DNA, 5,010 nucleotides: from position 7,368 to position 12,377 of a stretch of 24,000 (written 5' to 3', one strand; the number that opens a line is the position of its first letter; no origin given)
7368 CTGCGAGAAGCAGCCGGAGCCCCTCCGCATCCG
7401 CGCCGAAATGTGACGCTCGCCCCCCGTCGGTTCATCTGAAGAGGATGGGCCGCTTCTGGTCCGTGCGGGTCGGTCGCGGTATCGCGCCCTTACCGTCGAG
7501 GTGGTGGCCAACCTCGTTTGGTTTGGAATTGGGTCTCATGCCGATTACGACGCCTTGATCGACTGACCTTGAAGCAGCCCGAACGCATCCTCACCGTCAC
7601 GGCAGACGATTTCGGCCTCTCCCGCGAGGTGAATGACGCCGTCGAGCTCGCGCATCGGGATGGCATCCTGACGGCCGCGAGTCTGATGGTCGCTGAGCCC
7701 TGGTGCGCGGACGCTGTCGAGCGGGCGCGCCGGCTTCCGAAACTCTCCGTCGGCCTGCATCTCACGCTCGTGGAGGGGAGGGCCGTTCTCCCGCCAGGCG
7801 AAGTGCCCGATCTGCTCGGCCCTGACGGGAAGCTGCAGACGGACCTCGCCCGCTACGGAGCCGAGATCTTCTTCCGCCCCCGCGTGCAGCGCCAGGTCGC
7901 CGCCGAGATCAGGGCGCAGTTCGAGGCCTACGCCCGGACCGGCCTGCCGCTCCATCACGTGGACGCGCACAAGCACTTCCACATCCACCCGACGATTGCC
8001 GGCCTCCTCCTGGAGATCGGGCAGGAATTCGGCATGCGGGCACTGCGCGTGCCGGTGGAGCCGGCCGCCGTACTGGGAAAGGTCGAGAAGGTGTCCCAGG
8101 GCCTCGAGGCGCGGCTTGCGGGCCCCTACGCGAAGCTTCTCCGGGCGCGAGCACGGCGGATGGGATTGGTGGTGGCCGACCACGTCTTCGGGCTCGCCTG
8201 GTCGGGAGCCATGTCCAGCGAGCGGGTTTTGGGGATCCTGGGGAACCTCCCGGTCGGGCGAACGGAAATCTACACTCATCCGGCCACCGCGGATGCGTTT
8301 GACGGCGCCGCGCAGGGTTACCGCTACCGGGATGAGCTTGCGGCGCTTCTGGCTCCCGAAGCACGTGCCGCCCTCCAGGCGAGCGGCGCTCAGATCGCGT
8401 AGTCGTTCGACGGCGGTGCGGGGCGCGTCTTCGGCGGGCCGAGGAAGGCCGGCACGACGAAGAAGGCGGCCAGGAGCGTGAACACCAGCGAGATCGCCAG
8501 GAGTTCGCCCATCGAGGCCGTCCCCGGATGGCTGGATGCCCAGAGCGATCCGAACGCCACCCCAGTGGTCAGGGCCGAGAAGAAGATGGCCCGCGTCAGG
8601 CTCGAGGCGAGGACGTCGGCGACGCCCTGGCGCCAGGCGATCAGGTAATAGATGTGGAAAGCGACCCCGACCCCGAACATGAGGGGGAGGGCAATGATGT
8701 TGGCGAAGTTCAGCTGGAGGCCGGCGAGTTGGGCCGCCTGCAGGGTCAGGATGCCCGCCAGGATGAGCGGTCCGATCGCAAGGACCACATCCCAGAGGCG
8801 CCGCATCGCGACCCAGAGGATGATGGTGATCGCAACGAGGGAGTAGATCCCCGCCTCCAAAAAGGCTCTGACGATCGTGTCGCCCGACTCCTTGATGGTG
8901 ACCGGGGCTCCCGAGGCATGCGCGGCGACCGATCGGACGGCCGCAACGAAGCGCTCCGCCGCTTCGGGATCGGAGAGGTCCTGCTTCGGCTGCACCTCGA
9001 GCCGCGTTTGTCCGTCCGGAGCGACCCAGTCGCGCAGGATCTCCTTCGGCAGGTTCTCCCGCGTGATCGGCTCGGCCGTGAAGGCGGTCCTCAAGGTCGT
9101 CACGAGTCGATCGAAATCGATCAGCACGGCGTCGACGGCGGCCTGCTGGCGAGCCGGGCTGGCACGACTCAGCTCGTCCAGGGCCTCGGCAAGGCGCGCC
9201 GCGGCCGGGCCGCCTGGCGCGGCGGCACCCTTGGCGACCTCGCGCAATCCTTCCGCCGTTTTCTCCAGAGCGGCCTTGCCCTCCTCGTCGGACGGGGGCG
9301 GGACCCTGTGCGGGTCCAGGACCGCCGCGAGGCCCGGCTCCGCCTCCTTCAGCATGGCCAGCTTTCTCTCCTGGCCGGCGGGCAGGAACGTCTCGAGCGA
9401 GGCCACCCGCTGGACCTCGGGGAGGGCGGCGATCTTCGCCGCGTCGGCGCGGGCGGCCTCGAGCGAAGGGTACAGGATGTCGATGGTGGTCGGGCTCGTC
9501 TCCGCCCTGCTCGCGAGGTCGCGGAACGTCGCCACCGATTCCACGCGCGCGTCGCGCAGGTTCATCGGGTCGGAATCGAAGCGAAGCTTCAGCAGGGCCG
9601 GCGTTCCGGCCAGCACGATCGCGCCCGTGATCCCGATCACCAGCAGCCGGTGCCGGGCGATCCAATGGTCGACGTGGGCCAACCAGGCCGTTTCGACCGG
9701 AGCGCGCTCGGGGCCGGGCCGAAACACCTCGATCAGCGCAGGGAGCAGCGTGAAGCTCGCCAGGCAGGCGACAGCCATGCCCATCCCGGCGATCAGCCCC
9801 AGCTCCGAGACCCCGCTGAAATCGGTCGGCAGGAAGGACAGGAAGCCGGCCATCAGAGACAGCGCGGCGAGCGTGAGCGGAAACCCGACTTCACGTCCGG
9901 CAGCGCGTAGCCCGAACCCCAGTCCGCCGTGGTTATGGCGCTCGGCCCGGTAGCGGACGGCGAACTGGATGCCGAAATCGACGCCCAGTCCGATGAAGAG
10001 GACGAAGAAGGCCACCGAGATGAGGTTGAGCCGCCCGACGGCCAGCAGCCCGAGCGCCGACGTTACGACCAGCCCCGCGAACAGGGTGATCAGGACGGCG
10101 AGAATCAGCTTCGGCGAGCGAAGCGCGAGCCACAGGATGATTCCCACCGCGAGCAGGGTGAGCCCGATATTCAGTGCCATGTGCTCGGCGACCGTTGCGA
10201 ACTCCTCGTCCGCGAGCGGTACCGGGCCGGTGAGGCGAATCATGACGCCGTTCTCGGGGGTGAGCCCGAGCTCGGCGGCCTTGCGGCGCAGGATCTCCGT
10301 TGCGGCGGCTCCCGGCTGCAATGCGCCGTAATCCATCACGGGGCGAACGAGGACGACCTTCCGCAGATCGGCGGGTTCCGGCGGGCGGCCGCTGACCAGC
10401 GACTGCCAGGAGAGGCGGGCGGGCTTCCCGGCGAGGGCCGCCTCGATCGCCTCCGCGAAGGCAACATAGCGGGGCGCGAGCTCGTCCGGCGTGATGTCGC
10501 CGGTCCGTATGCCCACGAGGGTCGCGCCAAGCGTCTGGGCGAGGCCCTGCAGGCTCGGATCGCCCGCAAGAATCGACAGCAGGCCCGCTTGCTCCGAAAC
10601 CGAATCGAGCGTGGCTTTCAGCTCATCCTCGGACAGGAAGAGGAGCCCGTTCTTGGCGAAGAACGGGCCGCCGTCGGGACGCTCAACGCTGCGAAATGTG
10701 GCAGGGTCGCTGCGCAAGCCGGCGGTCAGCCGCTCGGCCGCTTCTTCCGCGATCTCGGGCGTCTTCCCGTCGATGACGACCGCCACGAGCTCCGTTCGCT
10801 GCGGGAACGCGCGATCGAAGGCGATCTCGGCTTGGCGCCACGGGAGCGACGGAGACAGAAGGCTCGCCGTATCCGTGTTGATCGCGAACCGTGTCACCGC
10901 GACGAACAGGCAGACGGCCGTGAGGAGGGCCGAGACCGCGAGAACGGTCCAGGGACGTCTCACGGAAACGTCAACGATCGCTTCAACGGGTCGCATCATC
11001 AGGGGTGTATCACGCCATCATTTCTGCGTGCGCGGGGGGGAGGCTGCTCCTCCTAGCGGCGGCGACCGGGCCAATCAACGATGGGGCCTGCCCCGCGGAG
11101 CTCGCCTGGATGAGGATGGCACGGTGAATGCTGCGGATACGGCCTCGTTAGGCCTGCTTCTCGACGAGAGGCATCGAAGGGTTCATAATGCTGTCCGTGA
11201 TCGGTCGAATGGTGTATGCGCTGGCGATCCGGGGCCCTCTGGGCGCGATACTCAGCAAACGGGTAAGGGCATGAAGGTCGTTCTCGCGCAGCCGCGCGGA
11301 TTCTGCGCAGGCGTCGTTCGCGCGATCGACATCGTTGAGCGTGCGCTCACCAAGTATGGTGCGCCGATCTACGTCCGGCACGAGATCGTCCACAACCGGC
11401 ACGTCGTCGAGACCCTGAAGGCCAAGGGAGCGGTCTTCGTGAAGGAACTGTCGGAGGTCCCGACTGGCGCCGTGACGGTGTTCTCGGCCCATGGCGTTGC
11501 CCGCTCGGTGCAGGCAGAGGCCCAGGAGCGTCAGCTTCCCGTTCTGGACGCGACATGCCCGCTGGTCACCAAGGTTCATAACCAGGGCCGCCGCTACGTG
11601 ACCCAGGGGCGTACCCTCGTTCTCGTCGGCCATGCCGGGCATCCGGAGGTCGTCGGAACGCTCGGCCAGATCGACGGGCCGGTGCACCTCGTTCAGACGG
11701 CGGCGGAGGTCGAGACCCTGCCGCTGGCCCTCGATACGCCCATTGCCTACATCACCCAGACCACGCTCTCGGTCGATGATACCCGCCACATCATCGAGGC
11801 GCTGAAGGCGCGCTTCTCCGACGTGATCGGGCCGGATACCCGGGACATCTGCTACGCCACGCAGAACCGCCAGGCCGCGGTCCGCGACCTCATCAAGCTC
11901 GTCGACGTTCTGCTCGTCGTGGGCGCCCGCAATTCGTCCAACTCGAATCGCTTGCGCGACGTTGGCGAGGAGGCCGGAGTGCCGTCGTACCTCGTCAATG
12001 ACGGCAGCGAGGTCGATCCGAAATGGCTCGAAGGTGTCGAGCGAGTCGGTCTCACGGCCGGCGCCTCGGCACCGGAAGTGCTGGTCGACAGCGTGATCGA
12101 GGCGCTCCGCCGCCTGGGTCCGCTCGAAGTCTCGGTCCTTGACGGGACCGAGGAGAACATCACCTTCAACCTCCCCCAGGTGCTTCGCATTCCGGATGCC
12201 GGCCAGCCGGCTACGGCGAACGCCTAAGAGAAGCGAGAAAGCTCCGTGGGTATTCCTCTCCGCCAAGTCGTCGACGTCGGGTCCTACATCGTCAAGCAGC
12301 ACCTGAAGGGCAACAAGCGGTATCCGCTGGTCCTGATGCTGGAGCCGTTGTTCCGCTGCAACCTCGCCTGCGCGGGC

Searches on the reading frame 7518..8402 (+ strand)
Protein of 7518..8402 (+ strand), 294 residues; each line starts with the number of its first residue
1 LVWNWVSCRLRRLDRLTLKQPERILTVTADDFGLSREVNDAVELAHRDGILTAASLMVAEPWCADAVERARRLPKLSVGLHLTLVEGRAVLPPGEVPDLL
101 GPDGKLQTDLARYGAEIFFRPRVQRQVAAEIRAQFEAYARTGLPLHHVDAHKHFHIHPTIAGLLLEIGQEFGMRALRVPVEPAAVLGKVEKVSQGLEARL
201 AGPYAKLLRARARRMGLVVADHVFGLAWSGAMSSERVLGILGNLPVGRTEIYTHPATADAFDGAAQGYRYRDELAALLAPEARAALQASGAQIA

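Call 3: search_protein_families(library=pfam, proteins=[window:7518-8402:+])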
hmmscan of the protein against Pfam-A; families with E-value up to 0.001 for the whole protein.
window:7518-8402:+ (294 aa): 1 family
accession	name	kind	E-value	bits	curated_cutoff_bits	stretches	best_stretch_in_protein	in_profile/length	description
PF04794.17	YdjC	-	3.8e-68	230.7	29.7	1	25-287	2-265/266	YdjC-like protein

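Call 4: search_protein_families(library=ncbifam, proteins=[window:7518-8402:+])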
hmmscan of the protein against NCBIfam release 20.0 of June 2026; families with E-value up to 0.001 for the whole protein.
window:7518-8402:+ (294 aa): 3 families
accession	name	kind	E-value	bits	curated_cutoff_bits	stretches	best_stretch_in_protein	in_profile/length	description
TIGR03473.1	HpnK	hypoth_equivalog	1.4e-105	352.6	232.6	1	23-292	2-274/283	hopanoid biosynthesis-associated protein HpnK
NF002559.0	PRK02134.1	equivalog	5.5e-28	98.2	227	1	23-179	3-151/249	chitin disaccharide deacetylase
NF052308.1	CarbhyDeactlThm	equivalog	1.4e-10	41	400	1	21-177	10-153/265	carbohydrate deacetylase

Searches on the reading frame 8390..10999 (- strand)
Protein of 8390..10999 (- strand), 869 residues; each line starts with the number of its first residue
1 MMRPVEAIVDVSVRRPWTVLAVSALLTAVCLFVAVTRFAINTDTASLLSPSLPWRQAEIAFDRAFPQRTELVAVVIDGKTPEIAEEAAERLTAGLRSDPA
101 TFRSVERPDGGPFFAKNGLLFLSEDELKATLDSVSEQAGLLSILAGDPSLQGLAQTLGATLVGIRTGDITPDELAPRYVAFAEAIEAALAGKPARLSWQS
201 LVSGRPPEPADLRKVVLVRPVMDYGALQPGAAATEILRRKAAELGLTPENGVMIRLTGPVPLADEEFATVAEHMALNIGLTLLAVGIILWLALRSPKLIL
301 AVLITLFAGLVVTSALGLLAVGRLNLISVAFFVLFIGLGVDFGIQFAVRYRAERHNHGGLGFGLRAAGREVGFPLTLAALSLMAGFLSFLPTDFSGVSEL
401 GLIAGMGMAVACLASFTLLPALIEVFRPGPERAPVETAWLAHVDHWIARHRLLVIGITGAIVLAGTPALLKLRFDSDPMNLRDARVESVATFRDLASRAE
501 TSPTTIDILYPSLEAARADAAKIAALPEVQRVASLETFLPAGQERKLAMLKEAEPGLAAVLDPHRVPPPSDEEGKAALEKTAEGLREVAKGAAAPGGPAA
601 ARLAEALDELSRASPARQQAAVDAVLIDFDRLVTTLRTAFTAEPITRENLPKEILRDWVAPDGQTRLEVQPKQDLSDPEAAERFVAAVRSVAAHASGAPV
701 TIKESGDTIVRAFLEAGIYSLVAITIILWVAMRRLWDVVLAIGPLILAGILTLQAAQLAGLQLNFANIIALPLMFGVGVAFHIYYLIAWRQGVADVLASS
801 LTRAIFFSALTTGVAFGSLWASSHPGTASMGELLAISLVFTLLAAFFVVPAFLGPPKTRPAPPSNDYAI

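Call 3: search_protein_families(library=pfam, proteins=[window:8390-10999:-])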
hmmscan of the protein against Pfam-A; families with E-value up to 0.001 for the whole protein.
window:8390-10999:- (869 aa): 1 family
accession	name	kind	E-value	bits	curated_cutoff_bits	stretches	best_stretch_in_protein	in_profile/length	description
PF03176.21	MMPL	-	3.6e-27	95.6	20.5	2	238-439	111-319/333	MMPL family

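Call 4: search_protein_families(library=ncbifam, proteins=[window:8390-10999:-])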
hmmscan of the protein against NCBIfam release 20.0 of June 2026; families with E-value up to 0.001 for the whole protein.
window:8390-10999:- (869 aa): 6 families
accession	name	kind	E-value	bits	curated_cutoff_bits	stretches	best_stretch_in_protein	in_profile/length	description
NF052374.1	HopndTporHpnN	equivalog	0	1065.6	1100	1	3-857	3-858/858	hopanoid transporter HpnN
TIGR03480.1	HpnN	hypoth_equivalog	2e-302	1005.4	751.85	1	6-857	3-860/862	hopanoid biosynthesis associated RND transporter like protein HpnN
NF045600.2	BstA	equivalog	1.1e-46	159.2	1400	3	603-851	641-892/903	sterol transporter cytoplasmic membrane protein BstA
TIGR00833.1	actII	subfamily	2.2e-28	99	874.7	2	248-535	149-455/910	MMPL family RND transporter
TIGR00921.1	2A067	subfamily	4.4e-28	97.8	351.9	2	248-429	168-349/733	hydrophobe/amphiphile efflux-3 (HAE3) family transporter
NF052608.1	TrhMmycExpMmpL3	equivalog_domain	1.6e-07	30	1400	0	245-426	157-341/992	trehalose monomycolate exporter MmpL3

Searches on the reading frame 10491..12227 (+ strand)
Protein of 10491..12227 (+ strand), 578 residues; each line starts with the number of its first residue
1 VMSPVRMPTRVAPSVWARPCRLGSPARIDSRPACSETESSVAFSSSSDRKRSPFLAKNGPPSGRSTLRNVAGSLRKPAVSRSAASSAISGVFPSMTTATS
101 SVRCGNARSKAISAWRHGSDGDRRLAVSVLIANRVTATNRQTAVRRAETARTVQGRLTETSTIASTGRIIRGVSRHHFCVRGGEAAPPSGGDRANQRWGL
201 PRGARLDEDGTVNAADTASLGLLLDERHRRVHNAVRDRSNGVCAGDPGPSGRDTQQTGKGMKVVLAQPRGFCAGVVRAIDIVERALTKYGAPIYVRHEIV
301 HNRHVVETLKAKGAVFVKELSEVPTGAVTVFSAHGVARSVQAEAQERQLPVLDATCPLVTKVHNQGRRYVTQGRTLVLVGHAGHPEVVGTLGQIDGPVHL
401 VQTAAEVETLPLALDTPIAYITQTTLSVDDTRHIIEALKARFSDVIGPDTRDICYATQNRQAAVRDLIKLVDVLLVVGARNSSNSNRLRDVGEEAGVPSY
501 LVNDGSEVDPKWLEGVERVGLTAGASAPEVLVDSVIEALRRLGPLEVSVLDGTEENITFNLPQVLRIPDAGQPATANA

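Call 17: search_protein_families(library=ncbifam, proteins=[window:10491-12227:+], max_evalue=1e-10)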
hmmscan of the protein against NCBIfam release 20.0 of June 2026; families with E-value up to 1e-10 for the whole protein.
window:10491-12227:+ (578 aa): 8 families
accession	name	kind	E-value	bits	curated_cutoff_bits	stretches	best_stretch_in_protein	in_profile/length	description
NF002188.0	PRK01045.1-2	equivalog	1.2e-146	487.8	420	1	261-567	1-309/315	4-hydroxy-3-methylbut-2-enyl diphosphate reductase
NF002190.0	PRK01045.1-4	subfamily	7.5e-135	448.9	389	1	259-566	5-316/321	4-hydroxy-3-methylbut-2-enyl diphosphate reductase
NF002189.0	PRK01045.1-3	equivalog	3e-122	407.6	444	1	255-567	8-321/326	4-hydroxy-3-methylbut-2-enyl diphosphate reductase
TIGR00216.1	ispH_lytB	equivalog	4.3e-95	318.1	187.85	1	262-541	1-281/282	4-hydroxy-3-methylbut-2-enyl diphosphate reductase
NF002187.0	PRK01045.1-1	equivalog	1.1e-73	247.7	276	1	261-541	1-277/282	4-hydroxy-3-methylbut-2-enyl diphosphate reductase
NF000907.0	PRK00087.1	equivalog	1.3e-70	238.4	624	1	261-543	1-279/671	bifunctional 4-hydroxy-3-methylbut-2-enyl diphosphate reductase/30S ribosomal protein S1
NF009024.0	PRK12360.1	equivalog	6.8e-61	206.1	387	1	261-541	1-280/281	4-hydroxy-3-methylbut-2-enyl diphosphate reductase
NF009911.0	PRK13371.1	equivalog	2.9e-36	125.4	440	2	260-402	54-202/405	4-hydroxy-3-methylbut-2-enyl diphosphate reductase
